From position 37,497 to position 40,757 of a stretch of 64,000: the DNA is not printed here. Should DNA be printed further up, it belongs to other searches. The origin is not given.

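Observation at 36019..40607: Inverted two-gene module: CPBP/Abi intramembrane protease with a large ectodomain next to a REC-containing PPDK_N ATP-grasp protein with no phospho-His domain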

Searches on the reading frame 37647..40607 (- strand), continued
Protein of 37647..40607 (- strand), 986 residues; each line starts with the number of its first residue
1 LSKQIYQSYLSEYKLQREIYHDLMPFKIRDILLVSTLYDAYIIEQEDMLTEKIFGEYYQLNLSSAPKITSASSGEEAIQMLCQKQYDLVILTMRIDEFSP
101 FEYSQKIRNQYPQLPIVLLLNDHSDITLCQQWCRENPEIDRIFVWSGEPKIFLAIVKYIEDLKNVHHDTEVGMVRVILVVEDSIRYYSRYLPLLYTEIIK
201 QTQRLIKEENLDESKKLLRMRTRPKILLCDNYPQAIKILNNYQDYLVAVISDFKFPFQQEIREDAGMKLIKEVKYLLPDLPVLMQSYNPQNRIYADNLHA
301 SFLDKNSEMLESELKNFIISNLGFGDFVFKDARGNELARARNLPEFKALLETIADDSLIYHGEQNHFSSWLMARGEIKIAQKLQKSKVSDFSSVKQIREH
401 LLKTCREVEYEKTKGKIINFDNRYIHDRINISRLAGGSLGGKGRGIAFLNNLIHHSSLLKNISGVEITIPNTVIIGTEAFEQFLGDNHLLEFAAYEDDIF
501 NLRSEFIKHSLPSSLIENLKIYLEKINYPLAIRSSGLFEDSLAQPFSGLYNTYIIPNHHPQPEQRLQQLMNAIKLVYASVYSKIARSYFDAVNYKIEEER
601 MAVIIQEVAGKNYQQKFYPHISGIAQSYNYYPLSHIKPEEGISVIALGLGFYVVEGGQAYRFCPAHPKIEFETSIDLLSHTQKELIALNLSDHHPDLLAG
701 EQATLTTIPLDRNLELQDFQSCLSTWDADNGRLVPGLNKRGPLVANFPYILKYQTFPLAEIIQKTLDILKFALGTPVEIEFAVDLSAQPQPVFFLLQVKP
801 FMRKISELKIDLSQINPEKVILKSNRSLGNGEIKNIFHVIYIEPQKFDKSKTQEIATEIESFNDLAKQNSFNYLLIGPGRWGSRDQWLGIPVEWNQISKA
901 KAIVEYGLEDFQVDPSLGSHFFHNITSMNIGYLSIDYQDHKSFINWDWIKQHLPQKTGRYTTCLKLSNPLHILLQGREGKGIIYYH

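Call 22: find_related_loci(query=A1, collection=genome_contigs, flank=8000)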
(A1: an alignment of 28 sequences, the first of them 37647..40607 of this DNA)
Query A1 (986 aa) in genome_contigs; peptide patterns used: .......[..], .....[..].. (x = any residue, [..] = any of these).
600 stretches matched a pattern (row limit reached: there are more); 586 encode a relative of the query (tblastn E <= 1e-3); the best 80 are kept; 80 distinct loci.
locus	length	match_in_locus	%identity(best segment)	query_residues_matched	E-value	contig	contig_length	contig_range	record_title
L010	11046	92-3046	50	2-984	0e+0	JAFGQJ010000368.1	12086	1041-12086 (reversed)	MAG: Spirochaetales bacterium isolate Zod_Metabat.745 k87_8528674, whole genome shotgun sequence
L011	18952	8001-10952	50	3-984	0e+0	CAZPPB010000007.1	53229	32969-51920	MAG TPA_asm: uncultured Spirochaetaceae bacterium isolate binchicken_co129_744 genome assembly, contig: NODE_1431_length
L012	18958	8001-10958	48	1-984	0e+0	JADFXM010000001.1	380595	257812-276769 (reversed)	MAG: Candidatus Riflebacteria bacterium isolate nDJH14bin3 nDJH14_bin3_NODE_1_length_380595_cov_143.543378, whole genome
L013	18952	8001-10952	47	2-983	0e+0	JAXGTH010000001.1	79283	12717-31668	MAG: Bacteroidales bacterium isolate AnMBR.bin392 bin392_1, whole genome shotgun sequence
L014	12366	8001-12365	48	1-985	0e+0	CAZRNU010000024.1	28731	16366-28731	MAG TPA_asm: uncultured Bacteroidales bacterium isolate binchicken_co168_322 genome assembly, contig: NODE_2842_length_2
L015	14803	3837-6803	47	1-986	0e+0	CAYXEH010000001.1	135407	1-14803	MAG TPA_asm: uncultured Bacteroidales bacterium isolate SRP252850_co1_85 genome assembly, contig: NODE_62_length_135407_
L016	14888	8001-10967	47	1-986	0e+0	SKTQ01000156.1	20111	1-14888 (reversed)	MAG: Bacteroidales bacterium isolate CSSed162cmA_70R1 CSSed16-2cmA-5625, whole genome shotgun sequence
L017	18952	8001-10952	46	2-983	0e+0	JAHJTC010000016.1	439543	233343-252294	MAG: Bacteroidetes bacterium isolate OS_PC_MetaG.mb.37 OS_PC_MetaG.mb.37_k141_463728, whole genome shotgun sequence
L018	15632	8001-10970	47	1-986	0e+0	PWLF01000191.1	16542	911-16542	MAG: Bacteroidales bacterium isolate CSSed10_229R1 CS-Sed10-C7081, whole genome shotgun sequence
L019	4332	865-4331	47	1-985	0e+0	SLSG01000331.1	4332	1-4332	MAG: Bacteroidales bacterium isolate CSSed165cm_597 CSSed16-5cm-109680, whole genome shotgun sequence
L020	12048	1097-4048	48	2-983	0e+0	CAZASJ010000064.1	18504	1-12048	MAG TPA_asm: uncultured Bacteroidales bacterium isolate binchicken_co42_2 genome assembly, contig: NODE_3992_length_1850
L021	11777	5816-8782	47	1-986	0e+0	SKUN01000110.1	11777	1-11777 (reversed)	MAG: Bacteroidales bacterium isolate CSSed162cmB_104 CSSed16-2cmB-18750, whole genome shotgun sequence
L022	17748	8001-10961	46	2-986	0e+0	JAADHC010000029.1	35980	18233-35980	MAG: Chlorobiota bacterium isolate M_MetaBat.158 contig-127_2125, whole genome shotgun sequence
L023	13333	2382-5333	48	2-983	0e+0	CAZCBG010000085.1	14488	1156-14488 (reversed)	MAG TPA_asm: uncultured Bacteroides sp. isolate binchicken_co2_45 genome assembly, contig: NODE_3003_length_14488_cov_16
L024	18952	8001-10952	47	2-983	0e+0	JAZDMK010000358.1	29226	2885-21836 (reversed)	MAG: Bacteroidota bacterium isolate MEGAHIT-group-0.646 k141_3166165, whole genome shotgun sequence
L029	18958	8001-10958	46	2-985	0e+0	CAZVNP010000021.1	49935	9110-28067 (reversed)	MAG TPA_asm: uncultured Lentimicrobiaceae bacterium isolate SRP098346_co1_165 genome assembly, contig: NODE_327_length_4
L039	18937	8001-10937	46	2-978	0e+0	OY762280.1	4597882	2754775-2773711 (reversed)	MAG: Bacteroidales bacterium isolate 20329f36-1aa7-4b1c-baf8-c582a14de254 genome assembly, chromosome: 1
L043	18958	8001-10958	47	2-985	0e+0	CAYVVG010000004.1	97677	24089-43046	MAG TPA_asm: uncultured Prolixibacteraceae bacterium isolate SRP220891_co1_52 genome assembly, contig: NODE_335_length_9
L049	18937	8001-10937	47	2-978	0e+0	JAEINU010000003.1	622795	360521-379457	MAG: Bacteroidales bacterium isolate MAG12 NODE_5_length_622795_cov_61.336422, whole genome shotgun sequence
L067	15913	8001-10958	47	1-984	0e+0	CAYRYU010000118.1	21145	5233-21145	MAG TPA_asm: uncultured bacterium isolate binchicken_co66_92 genome assembly, contig: NODE_4037_length_21145_cov_23.2658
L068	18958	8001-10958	45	2-985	0e+0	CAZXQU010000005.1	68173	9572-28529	MAG TPA_asm: uncultured Prolixibacteraceae bacterium isolate SRP178699_co1_374 genome assembly, contig: NODE_312_length_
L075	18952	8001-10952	48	2-983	0e+0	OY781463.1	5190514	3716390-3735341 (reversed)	MAG: Bacteroidales bacterium isolate 1213159b-2f29-4165-836d-87c69f3987a4 genome assembly, chromosome: 1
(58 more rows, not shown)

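Call 27: search_protein_families(library=pfam, proteins=[L075:4316-5668:-, L013:12901-14730:+, L068:10980-11498:+, L068:11613-13388:+, L022:6138-7163:+, L049:4384-6228:+, L067:4713-6077:-, L039:16859-17512:-, L043:2524-3588:+, L029:2581-4320:+], max_evalue=0.00001)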
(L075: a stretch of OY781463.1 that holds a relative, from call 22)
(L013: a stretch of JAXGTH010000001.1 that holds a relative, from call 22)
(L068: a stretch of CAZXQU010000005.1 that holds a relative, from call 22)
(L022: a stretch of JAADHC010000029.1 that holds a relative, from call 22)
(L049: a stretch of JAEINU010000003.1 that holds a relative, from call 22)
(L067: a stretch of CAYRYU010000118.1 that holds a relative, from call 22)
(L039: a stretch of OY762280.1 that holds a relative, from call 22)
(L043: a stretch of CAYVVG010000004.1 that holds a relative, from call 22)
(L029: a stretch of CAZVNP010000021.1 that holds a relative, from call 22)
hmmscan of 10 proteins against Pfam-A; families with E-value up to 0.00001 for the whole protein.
L075:4316-5668:- (450 aa): 2 families
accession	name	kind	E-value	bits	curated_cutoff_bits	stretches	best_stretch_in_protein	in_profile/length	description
PF00208.27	ELFV_dehydrog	-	1.1e-89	300.8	23.4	1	204-448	1-241/241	Glutamate/Leucine/Phenylalanine/Valine dehydrogenase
PF02812.23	ELFV_dehydrog_N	-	8.8e-50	168.2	25.3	1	59-186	1-128/129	Glu/Leu/Phe/Val dehydrogenase, dimerisation domain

L013:12901-14730:+ (609 aa): 5 families
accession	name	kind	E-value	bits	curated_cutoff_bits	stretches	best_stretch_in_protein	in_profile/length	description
PF14691.11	Fer4_20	-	1.5e-43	147.6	25.8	1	150-259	1-111/113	Dihydroprymidine dehydrogenase domain II, 4Fe-4S cluster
PF07992.20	Pyr_redox_2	-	1.4e-34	120.3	26.1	1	274-580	2-291/291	Pyridine nucleotide-disulphide oxidoreductase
PF00070.33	Pyr_redox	-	3.1e-15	56.9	22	1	413-487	1-78/82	Pyridine nucleotide-disulphide oxidoreductase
PF13450.12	NAD_binding_8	-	2.9e-09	37.5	21.9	1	277-311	1-35/68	NAD(P)-binding Rossmann-like domain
PF13738.12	Pyr_redox_3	-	4.4e-08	33.2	30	0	409-561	162-302/305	Pyridine nucleotide-disulphide oxidoreductase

L068:10980-11498:+ (172 aa): 1 family
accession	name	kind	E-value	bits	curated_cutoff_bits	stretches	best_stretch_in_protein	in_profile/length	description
PF01257.25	2Fe-2S_thioredx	-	3e-49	167.1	24.8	1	26-166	4-144/145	Thioredoxin-like [2Fe-2S] ferredoxin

L068:11613-13388:+ (591 aa): 10 families
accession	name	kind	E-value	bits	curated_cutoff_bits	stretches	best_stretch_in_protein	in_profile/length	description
PF01512.22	Complex1_51K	-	4.4e-47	160.2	31.2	1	153-324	2-149/150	Nuo51 FMN-binding domain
PF10589.14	NADH_4Fe-4S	-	4.8e-35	119.7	23.5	1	435-519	1-85/85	NADH-ubiquinone oxidoreductase-F iron-sulfur binding region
PF00037.32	Fer4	-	8e-11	41.7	21.1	1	536-559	1-24/24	4Fe-4S binding domain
PF12837.12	Fer4_6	-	7.6e-08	32.4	25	1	537-558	3-24/24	4Fe-4S binding domain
PF12797.12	Fer4_2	-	5.7e-07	29.5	24.5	0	538-555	5-22/22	4Fe-4S binding domain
PF14697.11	Fer4_21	-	5.9e-07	30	35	1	538-586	3-55/59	4Fe-4S dicluster domain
PF10531.15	SLBB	-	1.3e-06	28.6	27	1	348-396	2-53/55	SLBB domain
PF13187.11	Fer4_9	-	2.9e-06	27.7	27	1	542-584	1-48/52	4Fe-4S dicluster domain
PF13237.11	Fer4_10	-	2.9e-06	27.6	25.5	1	538-583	4-52/53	4Fe-4S dicluster domain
PF12838.12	Fer4_7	-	3.8e-06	27.7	27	1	542-586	1-51/52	4Fe-4S dicluster domain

L022:6138-7163:+ (341 aa): 1 family
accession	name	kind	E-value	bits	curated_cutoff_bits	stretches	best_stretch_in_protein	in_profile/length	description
PF02775.26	TPP_enzyme_C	-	7.1e-30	104.2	21.9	1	56-203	2-151/151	Thiamine pyrophosphate enzyme, C-terminal TPP binding domain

L049:4384-6228:+ (614 aa): 2 families
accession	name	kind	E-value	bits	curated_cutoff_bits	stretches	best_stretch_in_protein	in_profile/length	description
PF01855.24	POR_N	-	5.8e-53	180.4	27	1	260-469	10-218/231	Pyruvate flavodoxin/ferredoxin oxidoreductase, thiamine diP-bdg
PF01558.24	POR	-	3.6e-26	92.8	27.4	1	22-210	2-172/173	Pyruvate ferredoxin/flavodoxin oxidoreductase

L067:4713-6077:- (454 aa): 5 families
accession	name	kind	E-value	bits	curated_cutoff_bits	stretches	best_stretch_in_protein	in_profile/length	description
PF00158.32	Sigma54_activat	-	6.8e-71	237.8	20.2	1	145-311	1-167/168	Sigma-54 interaction domain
PF25601.1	AAA_lid_14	-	1.1e-25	89.6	27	1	317-397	1-81/87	AAA+ ATPase lid domain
PF00072.30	Response_reg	-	1.3e-25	90.1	30.2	1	10-119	1-110/111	Response regulator receiver domain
PF14532.12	Sigma54_activ_2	-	6.9e-21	75.4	25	1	146-316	1-138/138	Sigma-54 interaction domain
PF02954.25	HTH_8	-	2.3e-14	53.3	22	1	403-443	1-41/42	Bacterial regulatory protein, Fis family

L039:16859-17512:- (217 aa): 3 families
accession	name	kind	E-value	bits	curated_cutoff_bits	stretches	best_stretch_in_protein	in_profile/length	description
PF00072.30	Response_reg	-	1.6e-22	80.2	30.2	1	7-118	1-110/111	Response regulator receiver domain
PF00196.25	GerE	-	1.5e-19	69.8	23.5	1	154-209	2-57/57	Bacterial regulatory proteins, luxR family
PF08281.18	Sigma70_r4_2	-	2e-06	27.8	25.7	0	153-197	9-54/54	Sigma-70, region 4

L043:2524-3588:+ (354 aa): 0 families

L029:2581-4320:+ (579 aa): 2 families
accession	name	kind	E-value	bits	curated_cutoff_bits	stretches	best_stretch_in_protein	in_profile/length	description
PF09822.16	ABC_transp_aux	-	1.2e-89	300.8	34.7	1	197-515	1-288/288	ABC-type uncharacterized transport system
PF23357.1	DUF7088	-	1.3e-29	102.9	27.8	1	43-151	2-105/105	Domain of unknown function (DUF7088)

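Call 45: predict_structure(alignment_id=A2)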
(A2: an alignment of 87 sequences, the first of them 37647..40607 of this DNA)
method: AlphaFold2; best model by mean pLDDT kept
length: 986 residues; sequences in the alignment: 87
mean_pLDDT: 83.3   pTM: 0.72
mean pLDDT of the five models: 83.3, 82.6, 82.2, 79.1, 78.2
residues with pLDDT >= 90: 309; 70-90: 554; 50-70: 112; < 50: 11
segments of 3 or more residues with pLDDT < 50: 14-18, 60-62
pLDDT, mean of each block of 10 residues (from residue 1): 54 50 79 81 57 54 68 86 92 78 89 92 79 76 82 90 91 87 89 87 74 68 89 92 89 87 89 87 91 90 87 82 75 83 85 86 74 78 78 87 86 82 77 90 88 74 86 95 93 87 94 96 92 86 65 92 95 96 86 84 95 90 86 69 87 67 88 81 89 88 89 70 87 81 87 89 89 83 89 90 63 78 83 89 89 92 91 91 79 86 88 63 72 82 89 90 92 82 87
secondary structure, 60 per line:
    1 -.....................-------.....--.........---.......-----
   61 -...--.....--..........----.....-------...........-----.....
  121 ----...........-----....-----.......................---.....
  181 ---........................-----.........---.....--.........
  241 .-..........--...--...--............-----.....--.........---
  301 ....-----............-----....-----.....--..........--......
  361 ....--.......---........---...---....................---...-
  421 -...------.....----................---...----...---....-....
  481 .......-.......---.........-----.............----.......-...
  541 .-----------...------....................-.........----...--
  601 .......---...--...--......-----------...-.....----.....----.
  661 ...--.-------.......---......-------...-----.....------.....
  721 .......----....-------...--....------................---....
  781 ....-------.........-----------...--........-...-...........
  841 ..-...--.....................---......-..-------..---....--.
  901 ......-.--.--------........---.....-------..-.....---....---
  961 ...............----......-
elements in order (helices of 4 or more, strands of 3 or more residues): H2-22 E30-34 H37-45 H49-55 E67-71 H74-83 E88-92 H100-110 E116-120 H125-135 E141-144 H150-172 E176-180 H184-207 H213-221 E225-229 H232-241 E246-252 E255-257 E260-262 H265-276 E282-286 H289-297 E301-304 H310-321 E327-330 E336-340 H343-352 H355-364 H367-373 H377-384 H394-413 E417-419 E431-435 H440-455 E466-468 E472-475 H477-487 H489-495 H499-507 H513-525 E530-536 H538-541 E553-555 H562-581 H583-591 E601-607 E611-613 E616-618 E621-626 E642-646 H651-655 E660-663 H674-680 E684-689 E705-709 H716-722 E723-727 E732-735 E743-745 H748-751 H758-773 E777-784 E792-800 E820-824 E826-828 E830-842 H849-869 E873-878 H894-897 E900-906 H920-927 E931-935 H946-950 E954-957 E961-975 E980-985
